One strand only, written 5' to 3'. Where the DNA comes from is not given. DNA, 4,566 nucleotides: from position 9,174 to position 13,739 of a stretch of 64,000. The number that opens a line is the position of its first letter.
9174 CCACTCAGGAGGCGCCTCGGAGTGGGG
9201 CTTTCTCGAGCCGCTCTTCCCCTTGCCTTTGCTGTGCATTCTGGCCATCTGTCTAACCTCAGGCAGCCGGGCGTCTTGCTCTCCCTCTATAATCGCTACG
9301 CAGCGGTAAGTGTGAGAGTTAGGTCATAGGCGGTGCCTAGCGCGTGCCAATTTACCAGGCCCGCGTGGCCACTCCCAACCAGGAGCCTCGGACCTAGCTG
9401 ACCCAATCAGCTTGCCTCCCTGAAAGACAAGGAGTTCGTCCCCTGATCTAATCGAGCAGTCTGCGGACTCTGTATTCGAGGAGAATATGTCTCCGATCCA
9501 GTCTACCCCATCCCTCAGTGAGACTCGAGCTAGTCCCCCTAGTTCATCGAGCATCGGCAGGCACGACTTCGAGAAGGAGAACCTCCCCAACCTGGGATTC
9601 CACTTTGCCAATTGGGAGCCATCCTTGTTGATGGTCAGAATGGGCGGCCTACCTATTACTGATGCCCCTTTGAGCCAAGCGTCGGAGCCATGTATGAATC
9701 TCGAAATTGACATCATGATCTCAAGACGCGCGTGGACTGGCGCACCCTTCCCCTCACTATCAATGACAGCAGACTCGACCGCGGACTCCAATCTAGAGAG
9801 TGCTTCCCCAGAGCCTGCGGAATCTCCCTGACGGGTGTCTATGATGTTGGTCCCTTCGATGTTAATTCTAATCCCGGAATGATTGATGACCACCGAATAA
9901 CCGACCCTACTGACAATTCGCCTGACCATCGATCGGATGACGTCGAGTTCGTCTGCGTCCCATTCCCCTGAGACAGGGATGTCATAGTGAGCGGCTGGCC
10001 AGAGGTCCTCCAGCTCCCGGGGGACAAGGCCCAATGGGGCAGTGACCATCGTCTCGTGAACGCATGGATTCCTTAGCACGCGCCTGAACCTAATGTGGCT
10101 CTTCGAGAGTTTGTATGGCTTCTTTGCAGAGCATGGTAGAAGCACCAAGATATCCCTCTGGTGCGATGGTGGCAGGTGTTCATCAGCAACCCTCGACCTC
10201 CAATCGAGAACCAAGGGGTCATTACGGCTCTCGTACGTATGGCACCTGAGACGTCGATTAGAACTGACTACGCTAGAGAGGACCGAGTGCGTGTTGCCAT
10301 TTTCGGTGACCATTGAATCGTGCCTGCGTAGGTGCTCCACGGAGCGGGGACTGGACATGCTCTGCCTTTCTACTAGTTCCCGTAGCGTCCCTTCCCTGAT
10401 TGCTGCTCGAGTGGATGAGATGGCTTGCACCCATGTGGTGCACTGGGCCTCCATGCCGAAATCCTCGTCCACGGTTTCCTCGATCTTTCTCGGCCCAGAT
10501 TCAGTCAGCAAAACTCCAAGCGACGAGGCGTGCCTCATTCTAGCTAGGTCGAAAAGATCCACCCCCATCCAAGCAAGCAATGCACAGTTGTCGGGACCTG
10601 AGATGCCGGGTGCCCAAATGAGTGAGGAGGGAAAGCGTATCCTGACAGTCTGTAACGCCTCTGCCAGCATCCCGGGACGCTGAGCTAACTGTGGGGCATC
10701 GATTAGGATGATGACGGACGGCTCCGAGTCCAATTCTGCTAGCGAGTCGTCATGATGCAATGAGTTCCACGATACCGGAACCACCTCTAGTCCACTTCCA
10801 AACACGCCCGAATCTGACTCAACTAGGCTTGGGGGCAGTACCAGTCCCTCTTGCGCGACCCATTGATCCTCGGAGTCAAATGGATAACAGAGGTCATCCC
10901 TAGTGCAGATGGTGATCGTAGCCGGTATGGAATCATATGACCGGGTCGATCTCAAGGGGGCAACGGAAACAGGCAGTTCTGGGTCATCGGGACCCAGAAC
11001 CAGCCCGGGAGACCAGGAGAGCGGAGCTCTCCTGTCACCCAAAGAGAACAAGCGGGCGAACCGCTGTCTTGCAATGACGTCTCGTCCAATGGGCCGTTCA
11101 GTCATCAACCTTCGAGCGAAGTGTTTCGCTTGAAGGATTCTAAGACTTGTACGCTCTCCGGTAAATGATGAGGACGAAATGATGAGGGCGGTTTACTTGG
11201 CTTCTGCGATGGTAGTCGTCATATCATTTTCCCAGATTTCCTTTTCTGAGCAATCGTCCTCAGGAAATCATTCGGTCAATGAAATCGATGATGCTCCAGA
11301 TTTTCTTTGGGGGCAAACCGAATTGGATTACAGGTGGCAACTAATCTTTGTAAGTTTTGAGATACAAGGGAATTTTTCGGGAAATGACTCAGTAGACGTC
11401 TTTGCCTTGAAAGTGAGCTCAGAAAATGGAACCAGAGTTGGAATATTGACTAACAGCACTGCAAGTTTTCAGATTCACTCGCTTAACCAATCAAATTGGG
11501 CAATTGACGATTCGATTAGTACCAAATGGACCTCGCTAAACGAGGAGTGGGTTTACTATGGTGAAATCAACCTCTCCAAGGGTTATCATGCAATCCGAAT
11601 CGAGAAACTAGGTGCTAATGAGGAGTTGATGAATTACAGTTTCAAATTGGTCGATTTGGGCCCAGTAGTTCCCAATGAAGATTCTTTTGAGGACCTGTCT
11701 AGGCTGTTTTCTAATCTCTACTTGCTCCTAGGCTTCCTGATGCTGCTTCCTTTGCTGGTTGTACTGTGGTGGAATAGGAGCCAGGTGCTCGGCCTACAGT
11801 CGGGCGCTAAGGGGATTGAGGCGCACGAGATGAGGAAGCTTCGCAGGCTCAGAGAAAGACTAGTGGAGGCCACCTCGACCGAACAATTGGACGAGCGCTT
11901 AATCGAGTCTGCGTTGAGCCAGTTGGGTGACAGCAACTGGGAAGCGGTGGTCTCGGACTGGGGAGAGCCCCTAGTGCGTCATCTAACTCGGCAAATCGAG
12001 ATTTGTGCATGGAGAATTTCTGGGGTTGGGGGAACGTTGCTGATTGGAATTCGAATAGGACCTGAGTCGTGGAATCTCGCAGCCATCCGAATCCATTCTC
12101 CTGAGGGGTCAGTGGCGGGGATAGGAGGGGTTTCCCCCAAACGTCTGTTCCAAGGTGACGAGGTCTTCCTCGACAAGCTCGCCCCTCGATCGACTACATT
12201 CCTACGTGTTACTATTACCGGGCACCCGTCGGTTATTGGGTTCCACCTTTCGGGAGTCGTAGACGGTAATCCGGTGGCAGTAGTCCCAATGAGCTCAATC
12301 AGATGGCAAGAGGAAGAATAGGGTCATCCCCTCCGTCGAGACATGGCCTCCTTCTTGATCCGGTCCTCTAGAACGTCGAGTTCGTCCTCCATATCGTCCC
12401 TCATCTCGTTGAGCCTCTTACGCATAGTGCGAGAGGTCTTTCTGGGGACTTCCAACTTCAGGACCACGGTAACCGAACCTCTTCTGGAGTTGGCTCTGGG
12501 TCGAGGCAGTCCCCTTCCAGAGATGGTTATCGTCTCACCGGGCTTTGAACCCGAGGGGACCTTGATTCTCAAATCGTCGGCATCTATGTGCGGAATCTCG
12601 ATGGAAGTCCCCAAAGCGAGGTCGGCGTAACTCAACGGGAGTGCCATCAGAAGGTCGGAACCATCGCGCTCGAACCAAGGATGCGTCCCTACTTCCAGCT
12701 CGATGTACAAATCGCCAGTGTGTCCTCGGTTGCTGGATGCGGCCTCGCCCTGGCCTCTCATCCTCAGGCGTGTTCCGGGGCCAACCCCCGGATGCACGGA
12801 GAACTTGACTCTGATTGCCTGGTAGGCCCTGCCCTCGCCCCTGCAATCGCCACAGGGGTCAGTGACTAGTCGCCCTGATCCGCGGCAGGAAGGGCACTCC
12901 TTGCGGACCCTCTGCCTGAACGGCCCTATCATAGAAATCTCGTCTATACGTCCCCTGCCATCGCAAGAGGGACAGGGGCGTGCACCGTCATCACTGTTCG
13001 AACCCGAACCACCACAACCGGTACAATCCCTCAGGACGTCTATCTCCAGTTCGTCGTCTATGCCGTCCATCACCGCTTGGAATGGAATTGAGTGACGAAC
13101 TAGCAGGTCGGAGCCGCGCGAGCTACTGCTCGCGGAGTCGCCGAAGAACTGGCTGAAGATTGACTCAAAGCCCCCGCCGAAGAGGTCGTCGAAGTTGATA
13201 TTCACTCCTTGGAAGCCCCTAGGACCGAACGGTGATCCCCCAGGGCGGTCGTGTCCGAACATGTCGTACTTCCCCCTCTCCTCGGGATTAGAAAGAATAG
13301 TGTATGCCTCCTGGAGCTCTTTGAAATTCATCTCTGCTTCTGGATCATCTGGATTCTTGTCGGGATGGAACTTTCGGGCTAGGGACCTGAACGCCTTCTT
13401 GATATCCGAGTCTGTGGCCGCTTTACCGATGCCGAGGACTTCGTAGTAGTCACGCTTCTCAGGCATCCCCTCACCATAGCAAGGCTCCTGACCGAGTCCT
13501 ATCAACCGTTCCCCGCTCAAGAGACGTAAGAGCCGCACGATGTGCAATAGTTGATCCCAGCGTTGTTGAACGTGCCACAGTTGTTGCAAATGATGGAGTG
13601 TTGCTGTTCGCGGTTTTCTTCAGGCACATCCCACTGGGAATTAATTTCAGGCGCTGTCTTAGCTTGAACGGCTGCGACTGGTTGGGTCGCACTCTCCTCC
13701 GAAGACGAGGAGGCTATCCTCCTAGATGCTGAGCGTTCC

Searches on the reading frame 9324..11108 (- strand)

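Call 12: search_protein_families(library=pfam, proteins=[window:9324-11108:-], max_evalue=0.0001)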
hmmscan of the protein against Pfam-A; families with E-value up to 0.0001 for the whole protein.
window:9324-11108:- (594 aa): 1 family
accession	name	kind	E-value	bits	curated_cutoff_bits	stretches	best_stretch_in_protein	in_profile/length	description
PF17884.7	DUF5591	-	6.2e-37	127.2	26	1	301-442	2-148/150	Domain of unknown function (DUF5591)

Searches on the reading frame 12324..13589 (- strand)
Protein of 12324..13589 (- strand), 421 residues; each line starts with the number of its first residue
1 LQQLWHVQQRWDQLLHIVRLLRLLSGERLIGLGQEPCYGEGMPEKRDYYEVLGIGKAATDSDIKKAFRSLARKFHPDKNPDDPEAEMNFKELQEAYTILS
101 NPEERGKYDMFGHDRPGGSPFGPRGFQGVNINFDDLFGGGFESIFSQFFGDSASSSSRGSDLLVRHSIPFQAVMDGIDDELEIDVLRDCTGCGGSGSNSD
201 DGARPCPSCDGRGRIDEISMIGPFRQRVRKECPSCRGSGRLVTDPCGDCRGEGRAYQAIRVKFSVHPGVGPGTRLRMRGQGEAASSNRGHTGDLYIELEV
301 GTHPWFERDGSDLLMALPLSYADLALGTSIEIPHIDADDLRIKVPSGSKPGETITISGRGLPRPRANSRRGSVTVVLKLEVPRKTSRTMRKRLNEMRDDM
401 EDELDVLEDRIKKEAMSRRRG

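Call 12: search_protein_families(library=pfam, proteins=[window:12324-13589:-], max_evalue=0.0001)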
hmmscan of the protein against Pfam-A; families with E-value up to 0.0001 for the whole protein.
window:12324-13589:- (421 aa): 4 families
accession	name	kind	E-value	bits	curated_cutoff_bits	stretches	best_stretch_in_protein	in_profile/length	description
PF01556.23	DnaJ_C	-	6.9e-32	111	26.6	1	165-382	4-152/152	DnaJ C terminal domain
PF00226.36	DnaJ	-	5.4e-26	90.9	27.8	1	47-109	1-63/63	DnaJ domain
PF00684.25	DnaJ_CXXCXGXG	-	3.5e-12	46.8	32.7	1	189-253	1-65/65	DnaJ central domain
PF15777.11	Anti-TRAP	-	4.8e-05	23.7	32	0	187-215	11-42/59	Tryptophan RNA-binding attenuator protein inhibitory protein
